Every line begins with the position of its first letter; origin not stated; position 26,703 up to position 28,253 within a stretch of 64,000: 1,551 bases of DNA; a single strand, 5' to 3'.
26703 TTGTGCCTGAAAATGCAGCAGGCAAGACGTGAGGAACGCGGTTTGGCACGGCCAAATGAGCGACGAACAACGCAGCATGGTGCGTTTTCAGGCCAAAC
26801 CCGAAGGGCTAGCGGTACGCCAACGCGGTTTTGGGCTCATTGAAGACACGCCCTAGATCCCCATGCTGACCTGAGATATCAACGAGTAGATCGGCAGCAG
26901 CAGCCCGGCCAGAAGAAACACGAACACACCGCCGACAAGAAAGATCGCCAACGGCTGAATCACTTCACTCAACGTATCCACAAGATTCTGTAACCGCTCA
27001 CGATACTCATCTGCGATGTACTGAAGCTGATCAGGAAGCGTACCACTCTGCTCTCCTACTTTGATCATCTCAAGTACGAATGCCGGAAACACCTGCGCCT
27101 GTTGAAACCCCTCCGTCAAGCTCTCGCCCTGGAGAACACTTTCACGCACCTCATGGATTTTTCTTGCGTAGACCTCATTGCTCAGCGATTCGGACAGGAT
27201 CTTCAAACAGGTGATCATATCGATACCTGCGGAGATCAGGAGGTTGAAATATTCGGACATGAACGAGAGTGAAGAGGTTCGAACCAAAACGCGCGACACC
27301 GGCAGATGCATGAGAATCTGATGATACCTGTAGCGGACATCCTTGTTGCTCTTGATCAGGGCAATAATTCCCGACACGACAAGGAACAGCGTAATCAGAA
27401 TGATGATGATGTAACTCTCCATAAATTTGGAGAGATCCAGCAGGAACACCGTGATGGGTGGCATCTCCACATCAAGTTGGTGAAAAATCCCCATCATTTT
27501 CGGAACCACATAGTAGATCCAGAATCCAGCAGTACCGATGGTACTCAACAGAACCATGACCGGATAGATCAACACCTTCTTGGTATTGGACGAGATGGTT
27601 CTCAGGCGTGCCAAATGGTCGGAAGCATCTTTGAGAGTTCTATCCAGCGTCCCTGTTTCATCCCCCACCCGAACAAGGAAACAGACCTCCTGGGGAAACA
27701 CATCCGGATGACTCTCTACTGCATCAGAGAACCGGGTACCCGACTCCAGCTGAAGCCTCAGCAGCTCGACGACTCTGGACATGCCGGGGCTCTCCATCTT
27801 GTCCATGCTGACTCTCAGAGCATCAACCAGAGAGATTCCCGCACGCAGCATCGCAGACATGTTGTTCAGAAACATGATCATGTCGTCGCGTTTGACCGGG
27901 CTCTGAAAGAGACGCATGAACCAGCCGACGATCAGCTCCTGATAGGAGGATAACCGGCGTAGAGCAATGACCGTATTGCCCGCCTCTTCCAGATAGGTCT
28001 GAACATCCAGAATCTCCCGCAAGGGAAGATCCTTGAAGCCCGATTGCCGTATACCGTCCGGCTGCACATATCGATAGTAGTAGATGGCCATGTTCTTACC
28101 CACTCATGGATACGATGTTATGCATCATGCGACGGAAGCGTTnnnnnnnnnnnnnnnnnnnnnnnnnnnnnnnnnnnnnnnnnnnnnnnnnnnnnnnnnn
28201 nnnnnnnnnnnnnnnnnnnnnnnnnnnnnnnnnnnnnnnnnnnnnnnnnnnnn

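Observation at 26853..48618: Type IV filament locus mixing MSHA and T2SS hallmarks, in two divergent operons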

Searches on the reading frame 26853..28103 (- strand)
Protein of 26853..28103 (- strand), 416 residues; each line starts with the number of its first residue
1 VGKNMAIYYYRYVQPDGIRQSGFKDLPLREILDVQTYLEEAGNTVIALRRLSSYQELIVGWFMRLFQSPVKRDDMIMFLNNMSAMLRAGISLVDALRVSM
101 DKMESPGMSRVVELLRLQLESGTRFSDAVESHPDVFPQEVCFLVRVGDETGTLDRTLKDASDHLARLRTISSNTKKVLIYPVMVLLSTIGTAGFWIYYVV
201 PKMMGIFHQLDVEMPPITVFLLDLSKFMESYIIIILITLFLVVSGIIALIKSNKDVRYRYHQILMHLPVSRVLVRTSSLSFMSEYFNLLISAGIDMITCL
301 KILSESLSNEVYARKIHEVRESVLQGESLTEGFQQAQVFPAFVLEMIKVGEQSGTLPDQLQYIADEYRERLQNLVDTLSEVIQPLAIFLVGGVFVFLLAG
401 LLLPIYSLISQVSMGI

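Call 3: search_protein_families(library=pfam, proteins=[window:26853-28103:-], max_evalue=0.01)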
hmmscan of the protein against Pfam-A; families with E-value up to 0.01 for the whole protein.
window:26853-28103:- (416 aa): 1 family
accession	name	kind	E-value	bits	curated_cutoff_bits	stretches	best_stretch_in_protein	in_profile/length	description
PF00482.28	T2SSF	-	1.2e-49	167.9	25.2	2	284-404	3-125/125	Type II secretion system (T2SS), protein F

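Call 5: search_protein_families(library=ncbifam, proteins=[window:26853-28103:-], max_evalue=0.01)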
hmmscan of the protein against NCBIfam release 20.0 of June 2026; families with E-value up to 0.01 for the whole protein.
window:26853-28103:- (416 aa): 6 families
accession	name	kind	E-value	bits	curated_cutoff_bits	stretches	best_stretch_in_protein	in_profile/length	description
TIGR02120.1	GspF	equivalog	6e-71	239.8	424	1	38-411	29-400/401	type II secretion system inner membrane protein GspF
NF052607.1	T4PiliAsmPilCThrm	equivalog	1.2e-62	212.3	700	1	71-413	64-405/406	type IV pilus assembly protein PilC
NF007861.0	PRK10573.1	equivalog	9.4e-60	202.7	401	1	52-409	38-395/401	protein transport protein HofC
NF052606.1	T4PiliAsmPilCMyx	equivalog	1.7e-56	191.8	700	1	67-412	74-418/419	type IV pilus assembly protein PilC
NF041012.2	T4P_ComGB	equivalog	1.7e-44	152.5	240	1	75-409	3-331/332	competence type IV pilus assembly protein ComGB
NF047826.1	T3SSXpsF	equivalog_domain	4.8e-43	147.5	650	1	5-411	1-403/405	type II secretion system protein XpsF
